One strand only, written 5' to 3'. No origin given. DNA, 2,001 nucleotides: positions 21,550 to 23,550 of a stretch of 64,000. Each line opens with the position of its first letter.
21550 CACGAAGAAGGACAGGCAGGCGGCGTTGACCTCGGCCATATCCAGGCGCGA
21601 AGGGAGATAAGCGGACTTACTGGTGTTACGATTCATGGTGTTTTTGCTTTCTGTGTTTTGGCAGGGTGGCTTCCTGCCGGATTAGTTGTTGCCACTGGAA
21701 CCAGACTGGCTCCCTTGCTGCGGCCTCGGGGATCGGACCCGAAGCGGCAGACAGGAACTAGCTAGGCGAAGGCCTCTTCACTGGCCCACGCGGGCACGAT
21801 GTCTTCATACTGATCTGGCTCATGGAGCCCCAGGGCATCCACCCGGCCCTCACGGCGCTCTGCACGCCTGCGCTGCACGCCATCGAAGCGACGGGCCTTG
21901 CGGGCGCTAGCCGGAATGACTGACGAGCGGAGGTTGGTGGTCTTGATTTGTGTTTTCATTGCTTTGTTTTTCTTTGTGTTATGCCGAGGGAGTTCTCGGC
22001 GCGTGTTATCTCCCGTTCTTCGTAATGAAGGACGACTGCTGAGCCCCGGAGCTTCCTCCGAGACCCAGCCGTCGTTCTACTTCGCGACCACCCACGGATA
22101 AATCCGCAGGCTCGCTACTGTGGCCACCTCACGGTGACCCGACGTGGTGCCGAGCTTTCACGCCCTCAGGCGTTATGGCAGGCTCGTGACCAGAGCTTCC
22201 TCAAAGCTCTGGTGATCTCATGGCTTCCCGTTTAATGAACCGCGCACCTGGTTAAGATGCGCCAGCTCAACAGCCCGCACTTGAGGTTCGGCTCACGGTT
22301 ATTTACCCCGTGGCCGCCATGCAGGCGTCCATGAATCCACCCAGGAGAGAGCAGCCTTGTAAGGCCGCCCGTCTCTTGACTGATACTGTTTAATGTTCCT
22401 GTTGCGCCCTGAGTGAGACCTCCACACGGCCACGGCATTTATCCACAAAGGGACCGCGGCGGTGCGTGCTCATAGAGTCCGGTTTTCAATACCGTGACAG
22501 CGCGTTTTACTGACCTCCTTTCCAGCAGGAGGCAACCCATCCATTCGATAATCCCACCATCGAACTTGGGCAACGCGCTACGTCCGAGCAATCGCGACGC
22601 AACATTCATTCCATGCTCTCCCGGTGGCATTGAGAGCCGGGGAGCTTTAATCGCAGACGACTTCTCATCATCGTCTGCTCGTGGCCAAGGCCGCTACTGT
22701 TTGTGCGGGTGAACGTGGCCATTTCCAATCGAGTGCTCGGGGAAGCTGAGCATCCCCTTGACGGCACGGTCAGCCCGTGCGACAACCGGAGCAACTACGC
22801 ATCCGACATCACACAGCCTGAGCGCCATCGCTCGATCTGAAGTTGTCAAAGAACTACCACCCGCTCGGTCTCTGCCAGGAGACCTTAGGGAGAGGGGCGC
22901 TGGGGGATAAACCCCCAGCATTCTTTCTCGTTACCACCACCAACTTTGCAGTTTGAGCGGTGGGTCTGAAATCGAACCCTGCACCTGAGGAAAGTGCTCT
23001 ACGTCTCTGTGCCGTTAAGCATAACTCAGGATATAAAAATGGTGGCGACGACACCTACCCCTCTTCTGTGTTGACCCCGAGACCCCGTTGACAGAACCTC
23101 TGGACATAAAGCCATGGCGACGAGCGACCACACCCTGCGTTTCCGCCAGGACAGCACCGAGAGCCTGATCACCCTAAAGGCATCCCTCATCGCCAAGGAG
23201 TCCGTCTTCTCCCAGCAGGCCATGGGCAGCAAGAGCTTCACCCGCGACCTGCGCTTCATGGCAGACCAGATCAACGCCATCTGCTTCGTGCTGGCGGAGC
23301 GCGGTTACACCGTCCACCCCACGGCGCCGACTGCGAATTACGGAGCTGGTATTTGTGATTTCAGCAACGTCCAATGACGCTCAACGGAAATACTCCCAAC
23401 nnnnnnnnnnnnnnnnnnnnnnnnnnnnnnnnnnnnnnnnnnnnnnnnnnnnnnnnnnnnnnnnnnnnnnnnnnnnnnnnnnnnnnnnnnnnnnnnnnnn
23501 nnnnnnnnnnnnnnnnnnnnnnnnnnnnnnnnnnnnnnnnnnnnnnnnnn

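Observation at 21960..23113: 1.15-kb ORF-free, hairpin-dense region between the divergent early(-) and late(+) blocks: candidate large structured RNA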

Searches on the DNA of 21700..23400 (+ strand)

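Call 4: search_rna_families(source=window, start=21700, end=23400, threshold=evalue, max_evalue=10)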
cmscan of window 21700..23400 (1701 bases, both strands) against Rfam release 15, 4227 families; matches with E-value up to 10: 3.
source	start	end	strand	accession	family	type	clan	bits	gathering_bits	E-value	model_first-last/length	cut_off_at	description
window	22913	22991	-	RF00777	mir-541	Gene; miRNA;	-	17.8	44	1.8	1-84/84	no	mir-541 microRNA precursor family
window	21734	21788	-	RF00133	SNORD33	Gene; snRNA; snoRNA; CD-box;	CL00054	17.8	44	7.9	1-85/85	no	Small nucleolar RNA Z195/SNORD33/SNORD32 family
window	22721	22792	-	RF04078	mir-1905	Gene; miRNA;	-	17.2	83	5.1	1-73/73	no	mir-1905 microRNA precursor family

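Call 8: search_dna_similar(query=window:21900-23150:+, collection=phages, mode=distant, max_rows=40)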
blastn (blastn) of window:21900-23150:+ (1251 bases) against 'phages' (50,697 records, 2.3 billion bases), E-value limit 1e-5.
No match.

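Call 72: build_rna_model(alignment_id=A7, structure=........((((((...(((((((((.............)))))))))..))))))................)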
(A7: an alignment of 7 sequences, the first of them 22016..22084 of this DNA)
Model R1 built from alignment A7 (7 sequences, 72 columns); structure: as given.
model positions 70; base pairs 15; branch points 0; effective number of sequences 7; information 0.696 bits per position. Calibrated on 0.2 Mb of random sequence (short: E-values are rough).
structure used (alignment columns):
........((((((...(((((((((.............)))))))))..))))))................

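Call 73: search_with_rna_model(model_id=R1, sources=[window, L001, L002, L004, L006, L007, L008, L010, L013, L014, L016, L018, L019, L020, L021, L022, L023, L025, L026, L027, L028, L029, L030, L032, L033, L040, L041, L042, L046, L048, L050, L051, L052, L053, L054, L057], max_evalue=1, make_alignment=true)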
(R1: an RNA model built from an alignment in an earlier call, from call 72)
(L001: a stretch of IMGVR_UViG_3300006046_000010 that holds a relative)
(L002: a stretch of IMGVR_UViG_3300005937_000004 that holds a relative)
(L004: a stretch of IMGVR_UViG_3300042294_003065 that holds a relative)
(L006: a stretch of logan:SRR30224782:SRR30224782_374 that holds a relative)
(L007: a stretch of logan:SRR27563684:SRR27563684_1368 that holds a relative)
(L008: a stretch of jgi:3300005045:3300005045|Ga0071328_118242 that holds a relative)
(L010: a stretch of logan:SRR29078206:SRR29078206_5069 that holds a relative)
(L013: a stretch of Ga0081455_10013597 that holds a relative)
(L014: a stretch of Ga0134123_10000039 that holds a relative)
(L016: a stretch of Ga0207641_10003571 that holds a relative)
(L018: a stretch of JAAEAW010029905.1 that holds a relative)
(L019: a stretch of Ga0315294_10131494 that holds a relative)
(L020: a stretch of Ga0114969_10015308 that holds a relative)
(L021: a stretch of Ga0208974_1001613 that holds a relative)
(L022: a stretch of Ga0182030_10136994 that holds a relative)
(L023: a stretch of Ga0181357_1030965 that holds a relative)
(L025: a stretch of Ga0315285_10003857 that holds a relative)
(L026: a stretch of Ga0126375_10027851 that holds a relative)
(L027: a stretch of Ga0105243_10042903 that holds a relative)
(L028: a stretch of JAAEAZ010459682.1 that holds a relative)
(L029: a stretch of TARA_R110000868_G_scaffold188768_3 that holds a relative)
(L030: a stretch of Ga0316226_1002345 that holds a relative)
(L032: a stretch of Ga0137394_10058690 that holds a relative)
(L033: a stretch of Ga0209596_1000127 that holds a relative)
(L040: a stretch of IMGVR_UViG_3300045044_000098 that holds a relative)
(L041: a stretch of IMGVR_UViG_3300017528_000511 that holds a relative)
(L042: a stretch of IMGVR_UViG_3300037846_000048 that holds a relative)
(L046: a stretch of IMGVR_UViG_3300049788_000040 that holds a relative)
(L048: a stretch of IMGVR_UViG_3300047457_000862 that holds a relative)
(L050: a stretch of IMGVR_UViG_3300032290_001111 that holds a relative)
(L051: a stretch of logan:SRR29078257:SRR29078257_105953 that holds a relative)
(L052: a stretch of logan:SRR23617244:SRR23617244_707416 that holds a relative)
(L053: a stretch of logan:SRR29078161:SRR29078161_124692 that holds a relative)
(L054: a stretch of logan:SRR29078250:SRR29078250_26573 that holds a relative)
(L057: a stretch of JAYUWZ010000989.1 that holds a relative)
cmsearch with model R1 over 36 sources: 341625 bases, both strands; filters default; matches with E-value up to 1: 18.
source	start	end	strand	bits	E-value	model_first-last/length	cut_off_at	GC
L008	4083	4151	-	68.6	1.2e-19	1-70/70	no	0.62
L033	2948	3017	-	65.5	1.3e-18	1-70/70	no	0.53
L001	4448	4516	-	65.1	1.7e-18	1-70/70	no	0.61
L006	4027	4096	-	61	3.7e-17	1-70/70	no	0.6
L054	3190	3258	-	55.1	3.5e-15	1-70/70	no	0.52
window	22016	22084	-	53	1.6e-14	1-70/70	no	0.58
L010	2543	2613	-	50.4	1.2e-13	1-70/70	no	0.55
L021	3073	3172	-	39.4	5.2e-10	1-70/70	no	0.55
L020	1003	1091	-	38.4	1.1e-09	1-70/70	no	0.55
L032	714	781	-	37.1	3.1e-09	1-70/70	no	0.59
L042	2233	2292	-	27.8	3.5e-06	1-70/70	no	0.58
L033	2955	3024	+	24.1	5.7e-05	1-70/70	no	0.53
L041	4560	4619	-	22.9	0.00015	12-70/70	5'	0.5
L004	5230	5287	-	20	0.0013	1-70/70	no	0.59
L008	4090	4156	+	19.2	0.0024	1-70/70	no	0.63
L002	8694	8749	+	13.2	0.24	1-70/70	no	0.52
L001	4455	4522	+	13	0.26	1-70/70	no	0.63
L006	4050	4079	+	11.9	0.61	18-47/70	no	0.6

Alignment A8: 18 matches aligned to the model, 116 columns, each read 5' to 3' on its own strand. Consensus structure (alignment columns), stored with it:
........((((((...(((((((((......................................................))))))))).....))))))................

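Call 79: search_with_rna_model(model_id=R1, sources=[L058, L059, L060, L061, L062, L063, L064, L065, L066, L067, L068, L069], max_evalue=1)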
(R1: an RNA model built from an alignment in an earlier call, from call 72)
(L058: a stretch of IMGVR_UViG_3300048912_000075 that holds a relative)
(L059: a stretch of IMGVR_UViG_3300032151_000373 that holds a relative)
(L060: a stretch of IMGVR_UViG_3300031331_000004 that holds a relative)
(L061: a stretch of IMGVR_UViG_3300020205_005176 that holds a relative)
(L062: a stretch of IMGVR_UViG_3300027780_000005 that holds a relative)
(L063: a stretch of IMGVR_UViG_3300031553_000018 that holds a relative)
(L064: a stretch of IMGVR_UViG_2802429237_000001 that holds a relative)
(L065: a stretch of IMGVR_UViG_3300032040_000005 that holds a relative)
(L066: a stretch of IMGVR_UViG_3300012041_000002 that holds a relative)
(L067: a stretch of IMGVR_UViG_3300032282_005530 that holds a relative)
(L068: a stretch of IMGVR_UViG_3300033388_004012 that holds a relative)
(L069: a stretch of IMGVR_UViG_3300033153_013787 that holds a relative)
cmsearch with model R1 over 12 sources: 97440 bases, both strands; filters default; matches with E-value up to 1: 0.
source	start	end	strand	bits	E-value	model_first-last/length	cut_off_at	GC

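Call 86: search_with_rna_model(model_id=R1, sources=[L070, L071, L072, L073, L052, L007, L002], max_evalue=5, filters=off)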
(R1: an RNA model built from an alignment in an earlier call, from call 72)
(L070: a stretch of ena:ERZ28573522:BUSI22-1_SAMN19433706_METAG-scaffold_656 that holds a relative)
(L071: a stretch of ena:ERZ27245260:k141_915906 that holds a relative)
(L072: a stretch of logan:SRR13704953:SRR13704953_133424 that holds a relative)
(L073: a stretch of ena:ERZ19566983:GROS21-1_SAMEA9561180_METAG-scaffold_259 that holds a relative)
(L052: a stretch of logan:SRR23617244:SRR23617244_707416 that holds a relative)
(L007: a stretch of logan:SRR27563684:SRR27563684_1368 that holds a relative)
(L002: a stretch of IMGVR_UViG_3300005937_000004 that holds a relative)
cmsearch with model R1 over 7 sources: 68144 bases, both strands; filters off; matches with E-value up to 5: 10.
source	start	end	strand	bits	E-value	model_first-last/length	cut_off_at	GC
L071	2877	2940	-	36.8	7.3e-10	1-70/70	no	0.55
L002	8694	8749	+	13.2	0.048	1-70/70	no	0.52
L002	4291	4357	-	9.1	1.1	1-70/70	no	0.54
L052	4553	4607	-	8.7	1.4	1-70/70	no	0.29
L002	5063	5111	+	8.6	1.5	1-70/70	no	0.49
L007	11581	11643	+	8.1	2.3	1-70/70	no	0.51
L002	2222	2287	-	7.9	2.7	1-70/70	no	0.36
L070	5810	5839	+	7.8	2.8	18-48/70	no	0.73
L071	3529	3580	+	7.7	3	1-70/70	no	0.58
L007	84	118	+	7.1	5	1-70/70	no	0.31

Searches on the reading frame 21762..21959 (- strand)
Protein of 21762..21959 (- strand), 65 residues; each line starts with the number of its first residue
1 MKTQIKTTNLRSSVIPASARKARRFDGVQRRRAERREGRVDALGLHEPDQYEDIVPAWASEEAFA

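Call 11: search_protein_families(library=phrogs, proteins=[window:21762-21959:-], max_evalue=0.01)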
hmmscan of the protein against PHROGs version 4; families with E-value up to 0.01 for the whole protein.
window:21762-21959:- (65 aa): 0 families

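Call 14: search_protein_families(library=pfam, proteins=[window:21762-21959:-], max_evalue=0.01)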
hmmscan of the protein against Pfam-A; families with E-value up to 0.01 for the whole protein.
window:21762-21959:- (65 aa): 0 families

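Call 80: find_homologous_proteins(query=window:21762-21959:-, max_evalue=0.001)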
Query window:21762-21959:- (65 aa): 1 proteins with E <= 0.001 among 1 candidates.
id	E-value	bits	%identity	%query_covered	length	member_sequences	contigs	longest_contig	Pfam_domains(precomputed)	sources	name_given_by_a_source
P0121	1.2e-34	134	100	100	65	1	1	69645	-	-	-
